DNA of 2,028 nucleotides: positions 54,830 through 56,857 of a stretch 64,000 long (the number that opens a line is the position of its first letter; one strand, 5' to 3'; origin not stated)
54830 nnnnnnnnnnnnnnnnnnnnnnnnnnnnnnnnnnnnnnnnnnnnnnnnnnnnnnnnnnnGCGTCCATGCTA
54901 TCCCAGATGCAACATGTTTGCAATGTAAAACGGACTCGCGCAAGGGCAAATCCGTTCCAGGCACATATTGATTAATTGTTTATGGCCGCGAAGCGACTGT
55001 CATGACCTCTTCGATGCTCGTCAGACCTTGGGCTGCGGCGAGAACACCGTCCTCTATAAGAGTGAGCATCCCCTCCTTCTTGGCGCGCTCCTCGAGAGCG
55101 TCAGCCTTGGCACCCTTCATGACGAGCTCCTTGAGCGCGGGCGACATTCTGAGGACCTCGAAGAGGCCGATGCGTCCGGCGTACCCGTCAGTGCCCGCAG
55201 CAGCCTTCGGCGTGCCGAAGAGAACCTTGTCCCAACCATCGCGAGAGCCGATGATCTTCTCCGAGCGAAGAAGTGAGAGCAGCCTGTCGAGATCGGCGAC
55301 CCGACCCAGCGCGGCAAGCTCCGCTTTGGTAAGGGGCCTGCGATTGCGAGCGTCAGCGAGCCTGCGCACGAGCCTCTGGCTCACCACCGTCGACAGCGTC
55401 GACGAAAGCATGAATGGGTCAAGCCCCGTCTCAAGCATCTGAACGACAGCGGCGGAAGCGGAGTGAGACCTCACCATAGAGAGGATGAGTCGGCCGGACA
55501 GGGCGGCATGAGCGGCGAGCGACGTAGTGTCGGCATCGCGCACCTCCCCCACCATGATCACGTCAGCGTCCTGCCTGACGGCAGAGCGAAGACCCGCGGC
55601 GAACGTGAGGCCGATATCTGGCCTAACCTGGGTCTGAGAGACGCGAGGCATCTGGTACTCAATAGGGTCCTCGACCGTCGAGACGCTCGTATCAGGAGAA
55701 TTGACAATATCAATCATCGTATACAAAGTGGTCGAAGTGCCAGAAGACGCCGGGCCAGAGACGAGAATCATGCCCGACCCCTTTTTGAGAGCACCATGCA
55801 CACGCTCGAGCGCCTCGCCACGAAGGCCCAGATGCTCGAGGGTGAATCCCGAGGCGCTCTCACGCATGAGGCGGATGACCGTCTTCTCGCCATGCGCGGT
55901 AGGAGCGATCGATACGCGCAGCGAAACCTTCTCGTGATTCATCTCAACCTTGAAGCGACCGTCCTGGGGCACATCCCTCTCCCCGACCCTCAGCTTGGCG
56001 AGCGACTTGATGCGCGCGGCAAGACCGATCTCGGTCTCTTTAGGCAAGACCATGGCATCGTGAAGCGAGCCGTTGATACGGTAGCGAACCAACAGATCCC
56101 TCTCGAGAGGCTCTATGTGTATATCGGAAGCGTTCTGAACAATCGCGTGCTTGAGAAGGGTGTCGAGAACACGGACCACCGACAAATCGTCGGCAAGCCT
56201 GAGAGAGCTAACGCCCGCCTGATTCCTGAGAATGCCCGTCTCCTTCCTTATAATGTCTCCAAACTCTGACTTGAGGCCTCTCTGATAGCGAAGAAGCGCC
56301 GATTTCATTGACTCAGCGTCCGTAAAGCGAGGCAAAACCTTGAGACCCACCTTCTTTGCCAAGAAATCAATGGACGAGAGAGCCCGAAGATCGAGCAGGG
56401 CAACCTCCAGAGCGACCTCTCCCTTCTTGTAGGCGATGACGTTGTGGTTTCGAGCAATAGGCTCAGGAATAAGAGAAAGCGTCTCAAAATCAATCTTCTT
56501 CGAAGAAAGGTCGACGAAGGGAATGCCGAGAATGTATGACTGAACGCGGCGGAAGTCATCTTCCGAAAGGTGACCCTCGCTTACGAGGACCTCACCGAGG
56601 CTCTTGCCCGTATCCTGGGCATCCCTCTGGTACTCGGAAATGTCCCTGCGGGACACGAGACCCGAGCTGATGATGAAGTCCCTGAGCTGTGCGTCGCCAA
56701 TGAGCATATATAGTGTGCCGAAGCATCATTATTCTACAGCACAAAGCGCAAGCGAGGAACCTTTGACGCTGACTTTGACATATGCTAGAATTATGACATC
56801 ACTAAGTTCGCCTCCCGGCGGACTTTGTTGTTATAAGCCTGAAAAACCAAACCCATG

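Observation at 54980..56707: GspE/PilB-like ATPase with its catalytic motifs selectively degenerated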

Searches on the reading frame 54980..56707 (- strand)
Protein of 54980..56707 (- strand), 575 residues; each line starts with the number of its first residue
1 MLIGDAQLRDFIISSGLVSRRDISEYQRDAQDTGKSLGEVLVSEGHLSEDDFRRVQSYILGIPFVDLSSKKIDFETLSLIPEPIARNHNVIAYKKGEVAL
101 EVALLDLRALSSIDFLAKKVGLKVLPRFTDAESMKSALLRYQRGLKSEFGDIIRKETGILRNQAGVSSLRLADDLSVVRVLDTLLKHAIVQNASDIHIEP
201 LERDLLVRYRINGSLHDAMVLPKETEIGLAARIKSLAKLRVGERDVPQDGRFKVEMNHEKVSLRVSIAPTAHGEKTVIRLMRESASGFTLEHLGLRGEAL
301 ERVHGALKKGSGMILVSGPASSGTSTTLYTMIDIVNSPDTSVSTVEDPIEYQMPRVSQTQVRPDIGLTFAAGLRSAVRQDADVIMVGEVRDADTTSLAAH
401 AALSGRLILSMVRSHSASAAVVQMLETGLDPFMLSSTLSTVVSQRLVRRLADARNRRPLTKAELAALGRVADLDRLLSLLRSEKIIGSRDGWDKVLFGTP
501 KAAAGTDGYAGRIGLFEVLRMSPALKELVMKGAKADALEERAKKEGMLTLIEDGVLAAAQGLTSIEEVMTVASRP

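Call 4: search_protein_families(library=pfam, proteins=[window:54980-56707:-], max_evalue=0.01)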
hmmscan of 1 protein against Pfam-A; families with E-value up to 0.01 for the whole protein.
window:54980-56707:- (575 aa): 2 families
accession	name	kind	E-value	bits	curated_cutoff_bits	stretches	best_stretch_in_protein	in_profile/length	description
PF00437.27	T2SSE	-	1.4e-94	317.2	24.9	1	172-569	3-369/370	Type II/IV secretion system protein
PF05157.20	MshEN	-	7.5e-09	35.9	23.1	1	60-146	1-88/90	MshEN domain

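Call 5: search_protein_families(library=ncbifam, proteins=[window:54980-56707:-], max_evalue=0.01)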
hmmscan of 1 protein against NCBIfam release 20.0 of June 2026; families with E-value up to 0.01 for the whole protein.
window:54980-56707:- (575 aa): 13 families
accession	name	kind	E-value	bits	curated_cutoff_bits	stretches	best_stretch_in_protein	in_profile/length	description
TIGR02538.1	type_IV_pilB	equivalog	3.6e-121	405.5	675.65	1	10-572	4-562/564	type IV-A pilus assembly ATPase PilB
TIGR02533.1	type_II_gspE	equivalog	2.7e-117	392.4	630.25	1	80-571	4-485/486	type II secretion system ATPase GspE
NF007755.0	PRK10436.1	equivalog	6.6e-100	335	617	2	166-453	74-361/465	type II secretion system protein GspE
NF053534.1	T4PilAsmATPsTfpB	equivalog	2.4e-95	320.1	850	1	172-572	196-582/584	type IV pilus assembly ATPase TfpB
NF041000.1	ATPase_ComGA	equivalog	6e-62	209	300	1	183-448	2-266/267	competence type IV pilus ATPase ComGA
TIGR01420.1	pilT_fam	subfamily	2.8e-39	135.3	319.1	1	181-452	2-273/343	PilT/PilU family type 4a pilus ATPase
TIGR02525.1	plasmid_TraJ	equivalog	1.2e-16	60.7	368.3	1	304-427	142-272/372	plasmid transfer ATPase TraJ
TIGR02524.1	dot_icm_DotB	equivalog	9.4e-13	48.1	463.3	1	306-419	129-251/358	Dot/Icm type IV secretion system ATPase DotB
NF058587.1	archaellum_moto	equivalog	2e-07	30.2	550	1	313-415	277-384/527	archaellum flagellar ATPase motor FlaI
NF053729.1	c-di-GMP_motif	domain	3.3e-06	26.8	38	1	10-55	4-49/53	cyclic di-GMP-binding domain-containing protein, MshE-related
TIGR02782.1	TrbB_P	equivalog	3.8e-06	26.4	304.55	1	313-397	138-225/303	P-type conjugative transfer ATPase TrbB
NF010469.0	PRK13894.1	subfamily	4.1e-05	23.1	508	1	312-396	150-236/320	conjugal transfer ATPase TrbB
NF010407.0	PRK13833.1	subfamily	8.5e-05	22.1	499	1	314-399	147-235/323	conjugal transfer protein TrbB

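Call 7: find_homologous_proteins(query=window:54980-56707:-, max_evalue=1e-10)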
Query window:54980-56707:- (575 aa): 8000 proteins with E <= 1e-10 among 8000 candidates; the best 120 are listed.
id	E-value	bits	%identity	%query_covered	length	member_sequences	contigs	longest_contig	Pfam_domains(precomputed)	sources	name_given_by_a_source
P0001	6.5e-280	947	76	100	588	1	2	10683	PF05157.21,PF00437.27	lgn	-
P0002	1.5e-239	814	63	100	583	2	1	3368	PF05157.21,PF00437.27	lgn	-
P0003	1.0e-238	811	63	100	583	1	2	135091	PF05157.21,PF00437.27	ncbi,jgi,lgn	ncbi:MAG: GspE/PulE family protein [Candidatus Paceibacterota bacterium]|jgi:type IV pilus assembly 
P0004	2.4e-238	810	62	100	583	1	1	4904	PF05157.21,PF00437.27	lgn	-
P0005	8.1e-238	808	63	100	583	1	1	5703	PF05157.21,PF00437.27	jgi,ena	-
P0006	8.7e-238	808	62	100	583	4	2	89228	PF05157.21,PF00437.27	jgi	jgi:type IV pilus assembly protein PilB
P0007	2.1e-236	804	62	100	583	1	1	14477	PF05157.21,PF00437.27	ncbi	-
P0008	2.0e-235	800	63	100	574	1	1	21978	PF05157.21,PF00437.27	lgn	-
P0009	5.2e-235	799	63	100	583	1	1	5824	PF05157.21,PF00437.27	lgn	-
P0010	6.5e-235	799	62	100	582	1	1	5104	PF05157.21,PF00437.27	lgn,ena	-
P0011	2.9e-234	796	62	100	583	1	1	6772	PF05157.21,PF00437.27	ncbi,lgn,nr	ncbi:MAG TPA: ATPase, T2SS/T4P/T4SS family [Candidatus Paceibacterota bacterium]|nr:ATPase, T2SS/T4P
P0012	4.4e-234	796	63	100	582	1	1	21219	PF05157.21,PF00437.27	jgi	jgi:type IV pilus assembly protein PilB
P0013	7.3e-234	795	62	100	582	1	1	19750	PF05157.21,PF00437.27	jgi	jgi:type IV pilus assembly protein PilB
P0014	9.8e-234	795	62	100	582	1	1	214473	PF05157.21,PF00437.27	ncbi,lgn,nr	ncbi:MAG: Flp pilus assembly complex ATPase component TadA [Candidatus Taylorbacteria bacterium]|nr:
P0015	1.1e-232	791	62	100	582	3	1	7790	PF05157.21,PF00437.27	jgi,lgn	jgi:type IV pilus assembly protein PilB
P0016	1.9e-232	790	62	100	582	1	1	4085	PF05157.21,PF00437.27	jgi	jgi:type IV pilus assembly protein PilB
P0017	2.7e-232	790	61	100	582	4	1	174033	PF05157.21,PF00437.27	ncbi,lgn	-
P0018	2.7e-232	790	62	100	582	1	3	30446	PF05157.21,PF00437.27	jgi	jgi:type IV pilus assembly protein PilB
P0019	5.9e-232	789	62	100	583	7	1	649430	PF05157.21,PF00437.27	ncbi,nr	ncbi:MAG: GspE/PulE family protein [bacterium]|nr:GspE/PulE family protein [bacterium]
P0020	5.9e-232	789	62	100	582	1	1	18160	PF05157.21,PF00437.27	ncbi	-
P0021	6.2e-232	789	61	100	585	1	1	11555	PF05157.21,PF00437.27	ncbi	-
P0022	1.0e-231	788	61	100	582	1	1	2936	PF05157.21,PF00437.27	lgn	-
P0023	1.2e-231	788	61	100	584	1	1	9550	PF05157.21,PF00437.27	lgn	-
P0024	3.4e-231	786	60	100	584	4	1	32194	PF05157.21,PF00437.27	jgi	-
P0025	4.8e-231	786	61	100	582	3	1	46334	PF05157.21,PF00437.27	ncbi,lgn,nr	ncbi:MAG TPA: ATPase, T2SS/T4P/T4SS family [Candidatus Paceibacterota bacterium]|nr:ATPase, T2SS/T4P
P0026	1.6e-230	784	62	100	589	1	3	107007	PF05157.21,PF00437.27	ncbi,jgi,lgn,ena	ncbi:MAG TPA: GspE/PulE family protein [Candidatus Paceibacterota bacterium]|jgi:Type II secretory p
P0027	1.8e-230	784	62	100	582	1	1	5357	PF05157.21,PF00437.27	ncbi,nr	ncbi:MAG: ATPase, T2SS/T4P/T4SS family [bacterium]|nr:ATPase, T2SS/T4P/T4SS family [bacterium]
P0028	2.0e-230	784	62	100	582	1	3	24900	PF05157.21,PF00437.27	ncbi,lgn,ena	ncbi:MAG: ATPase, T2SS/T4P/T4SS family [Patescibacteria group bacterium]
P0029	7.1e-230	782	62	100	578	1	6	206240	PF05157.21,PF00437.27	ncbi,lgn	ncbi:MAG TPA: ATPase, T2SS/T4P/T4SS family [Candidatus Paceibacterota bacterium]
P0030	7.3e-230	782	61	100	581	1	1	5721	PF05157.21,PF00437.27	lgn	-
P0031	8.4e-230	782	61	100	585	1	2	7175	PF05157.21,PF00437.27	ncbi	-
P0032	1.1e-229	781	60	100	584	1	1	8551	PF05157.21,PF00437.27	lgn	-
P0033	1.3e-229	781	61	100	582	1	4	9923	PF05157.21,PF00437.27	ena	-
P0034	1.4e-229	781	61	100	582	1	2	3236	PF05157.21,PF00437.27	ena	-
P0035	2.0e-229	781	60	100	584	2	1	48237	PF05157.21,PF00437.27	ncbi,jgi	ncbi:MAG: hypothetical protein RLZZ67_257 [Candidatus Parcubacteria bacterium]|jgi:type IV pilus ass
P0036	2.5e-229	780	61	100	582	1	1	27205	PF05157.21,PF00437.27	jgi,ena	-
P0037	3.6e-229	780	62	100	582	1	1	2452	PF05157.21,PF00437.27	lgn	-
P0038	1.1e-228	778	61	100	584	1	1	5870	PF05157.21,PF00437.27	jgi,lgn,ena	-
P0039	1.4e-228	778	61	100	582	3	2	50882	PF05157.21,PF00437.27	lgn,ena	-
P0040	1.6e-228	778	60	100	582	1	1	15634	PF05157.21,PF00437.27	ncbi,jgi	ncbi:MAG: ATPase, T2SS/T4P/T4SS family [Candidatus Paceibacterota bacterium]|jgi:type IV pilus assem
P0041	1.7e-228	777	60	100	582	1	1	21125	PF05157.21,PF00437.27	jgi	-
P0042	1.8e-228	777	61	100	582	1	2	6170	PF05157.21,PF00437.27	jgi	jgi:type IV pilus assembly protein PilB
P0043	4.3e-228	776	60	100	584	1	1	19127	PF05157.21,PF00437.27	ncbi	-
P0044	4.8e-228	776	61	100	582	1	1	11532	PF05157.21,PF00437.27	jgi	jgi:type IV pilus assembly protein PilB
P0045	6.8e-228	775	61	100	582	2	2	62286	PF05157.21,PF00437.27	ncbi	-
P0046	3.7e-227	773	60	100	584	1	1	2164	PF05157.21,PF00437.27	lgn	-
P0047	3.8e-227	773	61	100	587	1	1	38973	PF05157.21,PF00437.27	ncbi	-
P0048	1.3e-226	771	60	100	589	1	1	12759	PF05157.21,PF00437.27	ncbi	-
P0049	7.3e-226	769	61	100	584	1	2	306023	PF05157.21,PF00437.27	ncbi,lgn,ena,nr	ncbi:MAG TPA: GspE/PulE family protein [Candidatus Paceibacterota bacterium]|nr:GspE/PulE family pro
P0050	1.3e-225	768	61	100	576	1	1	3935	PF05157.21,PF00437.27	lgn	-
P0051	1.6e-225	768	60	100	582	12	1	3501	PF05157.21,PF00437.27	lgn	-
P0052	2.8e-223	760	61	100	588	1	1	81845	PF05157.21,PF00437.27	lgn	-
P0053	2.8e-223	760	59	100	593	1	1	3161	PF05157.21,PF00437.27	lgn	-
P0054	4.4e-221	753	59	100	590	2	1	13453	PF05157.21,PF00437.27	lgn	-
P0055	6.5e-220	749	58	100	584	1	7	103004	PF05157.21,PF00437.27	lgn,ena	-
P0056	7.0e-220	749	58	100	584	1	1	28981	PF05157.21,PF00437.27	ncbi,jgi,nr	ncbi:MAG TPA: GspE/PulE family protein [Candidatus Paceibacterota bacterium]|nr:GspE/PulE family pro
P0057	7.5e-220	749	59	100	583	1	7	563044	PF05157.21,PF00437.27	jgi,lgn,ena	-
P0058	9.0e-220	749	58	100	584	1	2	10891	PF05157.21,PF00437.27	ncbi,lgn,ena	-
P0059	1.1e-219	748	58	100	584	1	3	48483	PF05157.21,PF00437.27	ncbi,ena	-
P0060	1.7e-219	748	58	100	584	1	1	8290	PF05157.21,PF00437.27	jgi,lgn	jgi:type IV pilus assembly protein PilB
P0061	3.2e-219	747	58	100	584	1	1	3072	PF05157.21,PF00437.27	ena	-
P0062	4.7e-219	746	58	100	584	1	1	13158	PF05157.21,PF00437.27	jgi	jgi:type IV pilus assembly protein PilB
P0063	6.8e-219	746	59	100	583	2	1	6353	PF05157.21,PF00437.27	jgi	jgi:type IV pilus assembly protein PilB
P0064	8.0e-219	746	57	100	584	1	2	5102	PF05157.21,PF00437.27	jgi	jgi:type IV pilus assembly protein PilB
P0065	8.2e-219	745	58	100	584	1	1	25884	PF05157.21,PF00437.27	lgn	-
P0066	2.8e-218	744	58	100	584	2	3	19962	PF05157.21,PF00437.27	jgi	jgi:type IV pilus assembly protein PilB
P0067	2.2e-217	741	57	100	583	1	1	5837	PF05157.21,PF00437.27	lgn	-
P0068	1.3e-215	735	57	100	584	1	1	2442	PF05157.21,PF00437.27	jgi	jgi:type IV pilus assembly protein PilB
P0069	2.7e-215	734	57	100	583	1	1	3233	PF05157.21,PF00437.27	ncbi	-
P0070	3.8e-215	733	57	100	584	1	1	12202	PF05157.21,PF00437.27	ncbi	-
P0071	2.3e-214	731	58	100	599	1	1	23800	PF05157.21,PF00437.27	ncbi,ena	-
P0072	4.2e-214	730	57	100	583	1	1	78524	PF05157.21,PF00437.27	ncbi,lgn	-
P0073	4.6e-214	730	57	100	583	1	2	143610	PF05157.21,PF00437.27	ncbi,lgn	-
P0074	1.1e-213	728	57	100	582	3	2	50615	PF05157.21,PF00437.27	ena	-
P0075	1.2e-213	728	56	100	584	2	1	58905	PF05157.21,PF00437.27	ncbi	-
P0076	1.8e-213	728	57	100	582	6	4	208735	PF05157.21,PF00437.27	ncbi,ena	ncbi:MAG: GspE/PulE family protein [Patescibacteria group bacterium]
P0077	2.3e-213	728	56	100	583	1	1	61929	PF05157.21,PF00437.27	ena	-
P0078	2.7e-213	727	58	100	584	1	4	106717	PF05157.21,PF00437.27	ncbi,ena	-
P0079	4.0e-213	727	56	100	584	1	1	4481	PF05157.21,PF00437.27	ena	-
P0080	7.5e-213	726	57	100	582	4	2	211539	PF05157.21,PF00437.27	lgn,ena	-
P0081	7.6e-213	726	56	100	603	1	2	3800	PF05157.21,PF00437.27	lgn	-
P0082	8.1e-213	726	56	100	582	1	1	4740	PF05157.21,PF00437.27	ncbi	-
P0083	1.1e-212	725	56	100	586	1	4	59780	PF05157.21,PF00437.27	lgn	-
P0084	1.4e-212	725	57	100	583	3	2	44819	PF05157.21,PF00437.27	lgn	-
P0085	1.8e-212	725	56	100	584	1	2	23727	PF05157.21,PF00437.27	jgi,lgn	jgi:type IV pilus assembly protein PilB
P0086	1.8e-212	725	56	100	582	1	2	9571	PF05157.21,PF00437.27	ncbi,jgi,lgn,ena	jgi:type IV pilus assembly protein PilB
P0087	1.9e-212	724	56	100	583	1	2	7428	PF05157.21,PF00437.27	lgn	-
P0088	1.9e-212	724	56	100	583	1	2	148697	PF05157.21,PF00437.27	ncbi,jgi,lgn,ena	ncbi:MAG: GspE/PulE family protein [Candidatus Paceibacterota bacterium]|jgi:type IV pilus assembly 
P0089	2.0e-212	724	56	100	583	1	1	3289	PF05157.21,PF00437.27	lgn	-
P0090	2.1e-212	724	57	100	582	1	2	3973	PF05157.21,PF00437.27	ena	-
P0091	2.5e-212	724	56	100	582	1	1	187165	PF05157.21,PF00437.27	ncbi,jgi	ncbi:MAG: GspE/PulE family protein [Candidatus Paceibacterota bacterium]|jgi:type IV pilus assembly 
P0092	2.9e-212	724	56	100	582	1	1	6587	PF05157.21,PF00437.27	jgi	jgi:type IV pilus assembly protein PilB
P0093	3.6e-212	724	56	100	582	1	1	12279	PF05157.21,PF00437.27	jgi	jgi:type IV pilus assembly protein PilB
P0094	4.1e-212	723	56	100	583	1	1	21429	PF05157.21,PF00437.27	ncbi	ncbi:MAG: GspE/PulE family protein [Minisyncoccota bacterium]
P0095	4.2e-212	723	56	100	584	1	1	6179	PF05157.21,PF00437.27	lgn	-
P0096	4.7e-212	723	56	100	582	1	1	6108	PF05157.21,PF00437.27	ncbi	-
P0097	5.6e-212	723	56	100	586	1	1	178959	PF05157.21,PF00437.27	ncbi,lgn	-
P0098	7.0e-212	723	56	100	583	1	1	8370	PF05157.21,PF00437.27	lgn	-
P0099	8.7e-212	722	56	100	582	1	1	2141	PF05157.21,PF00437.27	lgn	-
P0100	9.2e-212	722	57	100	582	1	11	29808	PF05157.21,PF00437.27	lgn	-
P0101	9.5e-212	722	56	100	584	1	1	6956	PF05157.21,PF00437.27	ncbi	-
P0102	1.0e-211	722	56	100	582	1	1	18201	PF05157.21,PF00437.27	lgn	-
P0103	1.0e-211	722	56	100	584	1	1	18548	PF05157.21,PF00437.27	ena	-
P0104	1.2e-211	722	56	100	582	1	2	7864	PF05157.21,PF00437.27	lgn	-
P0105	1.4e-211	722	57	100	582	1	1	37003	PF05157.21,PF00437.27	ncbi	-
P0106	1.5e-211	721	56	100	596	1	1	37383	PF05157.21,PF00437.27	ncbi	-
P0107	1.5e-211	721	57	100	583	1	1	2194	PF05157.21,PF00437.27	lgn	-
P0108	1.6e-211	721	58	100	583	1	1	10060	PF05157.21,PF00437.27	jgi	jgi:type IV pilus assembly protein PilB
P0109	1.7e-211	721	56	100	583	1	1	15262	PF05157.21,PF00437.27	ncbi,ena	-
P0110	2.4e-211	721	57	100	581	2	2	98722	PF05157.21,PF00437.27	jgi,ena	-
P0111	2.4e-211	721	55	100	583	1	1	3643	PF05157.21,PF00437.27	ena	-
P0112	2.7e-211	721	57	100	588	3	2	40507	PF05157.21,PF00437.27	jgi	-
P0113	2.8e-211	721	56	100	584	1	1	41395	PF05157.21,PF00437.27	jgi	jgi:type IV pilus assembly protein PilB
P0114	4.3e-211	720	56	100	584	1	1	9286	PF05157.21,PF00437.27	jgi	jgi:type IV pilus assembly protein PilB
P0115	4.3e-211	720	55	100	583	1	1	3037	PF05157.21,PF00437.27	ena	-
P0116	4.4e-211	720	57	100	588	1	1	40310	PF05157.21,PF00437.27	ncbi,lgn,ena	-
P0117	5.4e-211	720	56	100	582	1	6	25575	PF05157.21,PF00437.27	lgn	-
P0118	5.7e-211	720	55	100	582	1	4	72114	PF05157.21,PF00437.27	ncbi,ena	-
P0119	6.4e-211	719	57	100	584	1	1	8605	PF05157.21,PF00437.27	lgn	-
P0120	7.5e-211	719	55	99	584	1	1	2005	PF05157.21,PF00437.27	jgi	jgi:type IV pilus assembly protein PilB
